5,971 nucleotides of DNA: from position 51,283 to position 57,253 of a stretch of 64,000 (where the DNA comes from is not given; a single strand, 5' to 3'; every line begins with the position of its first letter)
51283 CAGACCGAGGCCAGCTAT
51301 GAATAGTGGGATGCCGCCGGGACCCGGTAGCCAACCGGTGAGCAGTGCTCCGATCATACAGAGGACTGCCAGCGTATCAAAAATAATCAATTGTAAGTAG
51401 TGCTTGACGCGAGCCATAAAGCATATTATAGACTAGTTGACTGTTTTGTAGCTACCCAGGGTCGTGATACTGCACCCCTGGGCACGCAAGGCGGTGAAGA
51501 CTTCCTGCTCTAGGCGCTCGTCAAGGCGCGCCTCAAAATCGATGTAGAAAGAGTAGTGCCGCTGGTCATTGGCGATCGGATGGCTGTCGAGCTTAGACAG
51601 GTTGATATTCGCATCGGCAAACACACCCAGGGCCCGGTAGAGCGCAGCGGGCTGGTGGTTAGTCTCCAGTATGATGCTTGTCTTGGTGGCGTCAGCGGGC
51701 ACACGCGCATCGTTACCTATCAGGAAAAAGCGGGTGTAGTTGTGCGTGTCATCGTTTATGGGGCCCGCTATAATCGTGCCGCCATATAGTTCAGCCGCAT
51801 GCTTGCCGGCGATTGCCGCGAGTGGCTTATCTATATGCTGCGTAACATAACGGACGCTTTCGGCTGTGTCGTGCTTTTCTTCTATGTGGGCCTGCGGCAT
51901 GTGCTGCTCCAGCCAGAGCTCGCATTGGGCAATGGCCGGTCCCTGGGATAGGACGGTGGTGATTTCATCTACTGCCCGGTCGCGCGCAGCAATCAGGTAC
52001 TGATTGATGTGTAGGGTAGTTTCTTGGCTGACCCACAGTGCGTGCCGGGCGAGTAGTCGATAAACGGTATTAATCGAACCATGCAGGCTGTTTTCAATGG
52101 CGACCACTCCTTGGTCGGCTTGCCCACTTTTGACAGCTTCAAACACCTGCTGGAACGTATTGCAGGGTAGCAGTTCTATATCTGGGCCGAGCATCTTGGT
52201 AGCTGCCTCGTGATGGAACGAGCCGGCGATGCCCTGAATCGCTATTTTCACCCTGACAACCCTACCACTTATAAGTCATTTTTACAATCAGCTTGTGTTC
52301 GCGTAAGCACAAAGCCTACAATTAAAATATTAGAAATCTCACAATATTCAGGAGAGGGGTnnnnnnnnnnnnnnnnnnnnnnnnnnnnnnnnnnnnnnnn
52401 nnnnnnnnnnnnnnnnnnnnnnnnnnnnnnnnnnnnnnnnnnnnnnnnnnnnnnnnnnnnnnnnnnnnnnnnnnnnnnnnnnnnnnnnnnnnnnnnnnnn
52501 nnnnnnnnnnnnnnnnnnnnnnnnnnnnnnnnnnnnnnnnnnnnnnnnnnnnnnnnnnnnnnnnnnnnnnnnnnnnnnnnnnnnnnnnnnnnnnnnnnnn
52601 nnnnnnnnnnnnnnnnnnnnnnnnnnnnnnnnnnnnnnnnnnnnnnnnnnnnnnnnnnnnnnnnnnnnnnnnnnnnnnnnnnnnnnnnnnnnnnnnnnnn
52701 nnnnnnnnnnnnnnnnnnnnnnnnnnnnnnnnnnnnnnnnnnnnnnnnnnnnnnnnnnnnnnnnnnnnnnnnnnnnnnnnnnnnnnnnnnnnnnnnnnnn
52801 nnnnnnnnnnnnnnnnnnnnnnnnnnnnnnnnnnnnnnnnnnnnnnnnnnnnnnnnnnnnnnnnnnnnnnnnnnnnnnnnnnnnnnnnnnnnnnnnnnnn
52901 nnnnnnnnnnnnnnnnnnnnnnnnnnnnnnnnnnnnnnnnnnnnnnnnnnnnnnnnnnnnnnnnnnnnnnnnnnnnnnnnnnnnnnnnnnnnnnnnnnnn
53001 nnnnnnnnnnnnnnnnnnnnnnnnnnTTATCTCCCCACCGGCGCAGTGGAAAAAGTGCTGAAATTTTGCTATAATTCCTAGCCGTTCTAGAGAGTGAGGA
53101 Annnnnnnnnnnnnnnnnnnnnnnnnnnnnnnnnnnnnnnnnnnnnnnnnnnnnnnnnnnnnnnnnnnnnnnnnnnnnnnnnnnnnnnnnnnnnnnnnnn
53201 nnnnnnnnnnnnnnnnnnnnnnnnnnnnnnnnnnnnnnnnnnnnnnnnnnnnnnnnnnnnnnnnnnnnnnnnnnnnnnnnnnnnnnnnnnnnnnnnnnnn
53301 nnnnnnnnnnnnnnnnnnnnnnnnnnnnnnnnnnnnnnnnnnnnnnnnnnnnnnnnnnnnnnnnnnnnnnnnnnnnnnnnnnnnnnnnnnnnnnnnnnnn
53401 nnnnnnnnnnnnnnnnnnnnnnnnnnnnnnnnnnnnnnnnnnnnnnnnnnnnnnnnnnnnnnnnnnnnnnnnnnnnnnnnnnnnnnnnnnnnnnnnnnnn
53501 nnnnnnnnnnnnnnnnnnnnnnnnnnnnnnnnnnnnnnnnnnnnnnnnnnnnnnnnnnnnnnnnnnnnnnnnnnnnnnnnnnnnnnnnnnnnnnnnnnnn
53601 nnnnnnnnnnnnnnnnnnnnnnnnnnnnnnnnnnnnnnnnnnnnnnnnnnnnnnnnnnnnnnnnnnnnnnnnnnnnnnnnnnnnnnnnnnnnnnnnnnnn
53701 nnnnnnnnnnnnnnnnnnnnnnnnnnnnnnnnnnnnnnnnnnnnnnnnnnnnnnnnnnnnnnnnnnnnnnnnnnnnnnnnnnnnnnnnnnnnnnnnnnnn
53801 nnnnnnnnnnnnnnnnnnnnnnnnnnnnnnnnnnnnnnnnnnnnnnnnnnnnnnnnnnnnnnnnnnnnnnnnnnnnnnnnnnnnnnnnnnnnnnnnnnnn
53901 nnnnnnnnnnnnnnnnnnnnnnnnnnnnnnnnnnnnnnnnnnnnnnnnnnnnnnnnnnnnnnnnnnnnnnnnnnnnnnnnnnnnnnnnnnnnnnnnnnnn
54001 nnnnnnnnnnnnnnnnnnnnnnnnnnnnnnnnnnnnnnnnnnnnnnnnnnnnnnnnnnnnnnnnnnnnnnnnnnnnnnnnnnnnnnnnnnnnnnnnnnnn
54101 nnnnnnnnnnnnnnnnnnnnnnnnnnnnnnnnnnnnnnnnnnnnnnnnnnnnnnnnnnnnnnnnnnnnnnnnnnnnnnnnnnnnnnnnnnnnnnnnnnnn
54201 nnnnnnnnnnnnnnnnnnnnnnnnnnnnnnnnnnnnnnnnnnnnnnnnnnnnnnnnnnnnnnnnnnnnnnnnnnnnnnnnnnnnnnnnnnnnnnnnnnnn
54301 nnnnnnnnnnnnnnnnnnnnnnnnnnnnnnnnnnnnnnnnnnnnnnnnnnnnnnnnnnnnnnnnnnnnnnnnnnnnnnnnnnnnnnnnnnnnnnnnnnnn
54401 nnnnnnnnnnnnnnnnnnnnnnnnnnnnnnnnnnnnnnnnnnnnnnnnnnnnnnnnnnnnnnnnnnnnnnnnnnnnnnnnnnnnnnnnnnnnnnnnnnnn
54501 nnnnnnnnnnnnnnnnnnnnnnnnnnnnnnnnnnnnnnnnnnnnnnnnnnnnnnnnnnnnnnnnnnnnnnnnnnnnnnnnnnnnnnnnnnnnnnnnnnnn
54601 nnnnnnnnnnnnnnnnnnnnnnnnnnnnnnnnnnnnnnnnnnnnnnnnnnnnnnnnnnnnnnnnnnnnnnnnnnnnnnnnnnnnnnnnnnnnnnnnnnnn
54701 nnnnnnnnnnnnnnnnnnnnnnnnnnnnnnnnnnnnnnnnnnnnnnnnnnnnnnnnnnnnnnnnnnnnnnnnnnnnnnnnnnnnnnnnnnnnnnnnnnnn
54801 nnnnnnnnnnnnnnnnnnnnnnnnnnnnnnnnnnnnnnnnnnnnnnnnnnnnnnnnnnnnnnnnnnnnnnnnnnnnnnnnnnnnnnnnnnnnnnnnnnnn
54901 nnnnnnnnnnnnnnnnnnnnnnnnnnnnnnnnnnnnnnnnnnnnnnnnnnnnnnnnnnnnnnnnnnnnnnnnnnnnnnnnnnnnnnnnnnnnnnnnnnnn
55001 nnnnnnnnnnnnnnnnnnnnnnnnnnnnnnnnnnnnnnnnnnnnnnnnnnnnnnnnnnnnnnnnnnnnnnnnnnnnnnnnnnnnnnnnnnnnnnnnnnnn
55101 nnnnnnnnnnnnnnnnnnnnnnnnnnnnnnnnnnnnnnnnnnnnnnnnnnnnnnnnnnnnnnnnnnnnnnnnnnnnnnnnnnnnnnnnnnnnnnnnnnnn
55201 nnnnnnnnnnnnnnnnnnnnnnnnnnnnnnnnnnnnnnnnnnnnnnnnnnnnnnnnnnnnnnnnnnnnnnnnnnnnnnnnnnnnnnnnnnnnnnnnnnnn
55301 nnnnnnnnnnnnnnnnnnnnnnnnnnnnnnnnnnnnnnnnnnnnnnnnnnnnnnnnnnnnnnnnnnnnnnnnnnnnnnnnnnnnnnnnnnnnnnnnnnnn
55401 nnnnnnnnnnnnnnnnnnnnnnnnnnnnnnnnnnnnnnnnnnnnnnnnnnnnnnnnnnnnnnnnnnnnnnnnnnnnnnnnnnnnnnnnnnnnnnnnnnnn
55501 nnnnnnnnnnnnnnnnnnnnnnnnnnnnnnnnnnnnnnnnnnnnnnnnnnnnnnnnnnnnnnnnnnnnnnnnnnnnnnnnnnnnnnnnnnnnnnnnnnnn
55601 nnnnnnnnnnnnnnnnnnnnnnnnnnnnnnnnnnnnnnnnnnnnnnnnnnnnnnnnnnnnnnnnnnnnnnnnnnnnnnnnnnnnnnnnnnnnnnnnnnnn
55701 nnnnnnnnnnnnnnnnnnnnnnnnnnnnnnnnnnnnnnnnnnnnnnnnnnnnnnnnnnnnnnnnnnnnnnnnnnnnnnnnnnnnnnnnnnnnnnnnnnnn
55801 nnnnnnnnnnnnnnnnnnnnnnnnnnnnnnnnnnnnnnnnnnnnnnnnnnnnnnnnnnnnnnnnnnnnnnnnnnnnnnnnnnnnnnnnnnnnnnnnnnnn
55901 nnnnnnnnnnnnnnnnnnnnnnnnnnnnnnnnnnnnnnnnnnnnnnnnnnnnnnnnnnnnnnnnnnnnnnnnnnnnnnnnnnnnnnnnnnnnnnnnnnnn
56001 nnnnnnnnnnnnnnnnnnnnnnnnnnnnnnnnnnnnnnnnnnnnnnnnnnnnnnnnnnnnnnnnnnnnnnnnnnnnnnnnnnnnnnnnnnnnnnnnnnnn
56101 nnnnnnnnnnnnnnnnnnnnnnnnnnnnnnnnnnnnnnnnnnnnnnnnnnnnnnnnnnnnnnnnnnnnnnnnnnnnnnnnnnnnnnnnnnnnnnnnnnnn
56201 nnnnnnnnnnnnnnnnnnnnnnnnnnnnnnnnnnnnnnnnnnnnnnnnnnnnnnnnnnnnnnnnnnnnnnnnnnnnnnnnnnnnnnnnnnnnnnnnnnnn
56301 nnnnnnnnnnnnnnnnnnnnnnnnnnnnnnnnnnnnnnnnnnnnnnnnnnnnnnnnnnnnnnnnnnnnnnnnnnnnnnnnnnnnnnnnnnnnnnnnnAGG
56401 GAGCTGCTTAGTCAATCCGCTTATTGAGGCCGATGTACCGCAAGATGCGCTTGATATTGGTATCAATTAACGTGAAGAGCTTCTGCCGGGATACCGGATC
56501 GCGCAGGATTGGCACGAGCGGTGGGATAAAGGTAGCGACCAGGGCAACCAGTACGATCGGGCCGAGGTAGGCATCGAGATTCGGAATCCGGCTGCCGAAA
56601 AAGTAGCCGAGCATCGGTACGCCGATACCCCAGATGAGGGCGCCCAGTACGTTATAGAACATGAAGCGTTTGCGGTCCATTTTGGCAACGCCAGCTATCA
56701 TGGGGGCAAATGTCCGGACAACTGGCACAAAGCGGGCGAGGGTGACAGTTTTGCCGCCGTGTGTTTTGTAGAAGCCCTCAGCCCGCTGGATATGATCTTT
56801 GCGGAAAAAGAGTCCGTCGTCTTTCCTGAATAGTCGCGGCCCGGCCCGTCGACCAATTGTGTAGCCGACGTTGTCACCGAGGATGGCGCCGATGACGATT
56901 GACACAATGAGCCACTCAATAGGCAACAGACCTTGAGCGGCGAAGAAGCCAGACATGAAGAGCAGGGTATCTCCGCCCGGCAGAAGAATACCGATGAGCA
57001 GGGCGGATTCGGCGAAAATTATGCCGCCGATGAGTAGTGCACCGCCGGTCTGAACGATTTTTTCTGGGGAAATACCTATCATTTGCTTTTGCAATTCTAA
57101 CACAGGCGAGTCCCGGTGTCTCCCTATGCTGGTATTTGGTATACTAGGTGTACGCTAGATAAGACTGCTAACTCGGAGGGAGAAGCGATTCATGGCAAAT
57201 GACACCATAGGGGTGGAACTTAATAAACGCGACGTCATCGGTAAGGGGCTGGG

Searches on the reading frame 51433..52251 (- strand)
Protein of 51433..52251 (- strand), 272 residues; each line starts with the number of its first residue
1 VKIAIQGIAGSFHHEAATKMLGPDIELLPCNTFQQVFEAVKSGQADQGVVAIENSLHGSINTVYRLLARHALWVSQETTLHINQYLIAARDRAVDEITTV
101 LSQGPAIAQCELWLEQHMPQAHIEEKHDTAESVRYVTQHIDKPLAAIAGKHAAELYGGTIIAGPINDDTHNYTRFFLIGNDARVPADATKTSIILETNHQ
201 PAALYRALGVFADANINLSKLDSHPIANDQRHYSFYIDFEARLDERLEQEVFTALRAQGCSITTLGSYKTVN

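Call 51: search_protein_families(library=pfam, proteins=[window:51433-52251:-], max_evalue=0.001)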
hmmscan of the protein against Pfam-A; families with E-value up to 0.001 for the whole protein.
window:51433-52251:- (272 aa): 2 families
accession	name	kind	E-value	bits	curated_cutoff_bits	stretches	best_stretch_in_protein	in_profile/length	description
PF00800.23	PDT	-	3.3e-55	187.1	25.2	1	3-181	1-179/181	Prephenate dehydratase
PF01842.31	ACT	-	0.00095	19.3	27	0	204-247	14-58/66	ACT domain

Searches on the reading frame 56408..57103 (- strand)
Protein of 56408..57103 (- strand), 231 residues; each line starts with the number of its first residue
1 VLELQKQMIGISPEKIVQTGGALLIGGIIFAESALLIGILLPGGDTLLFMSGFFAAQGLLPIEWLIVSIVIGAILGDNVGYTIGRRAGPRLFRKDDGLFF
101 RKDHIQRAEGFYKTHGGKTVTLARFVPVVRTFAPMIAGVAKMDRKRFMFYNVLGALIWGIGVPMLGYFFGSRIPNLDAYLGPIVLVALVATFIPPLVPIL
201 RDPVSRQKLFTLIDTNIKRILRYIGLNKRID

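Call 51: search_protein_families(library=pfam, proteins=[window:56408-57103:-], max_evalue=0.001)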
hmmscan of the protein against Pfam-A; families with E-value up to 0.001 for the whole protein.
window:56408-57103:- (231 aa): 1 family
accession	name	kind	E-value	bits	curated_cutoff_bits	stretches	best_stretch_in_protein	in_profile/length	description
PF09335.16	VTT_dom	-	1.5e-17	64.6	33.9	1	44-167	3-122/123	VTT domain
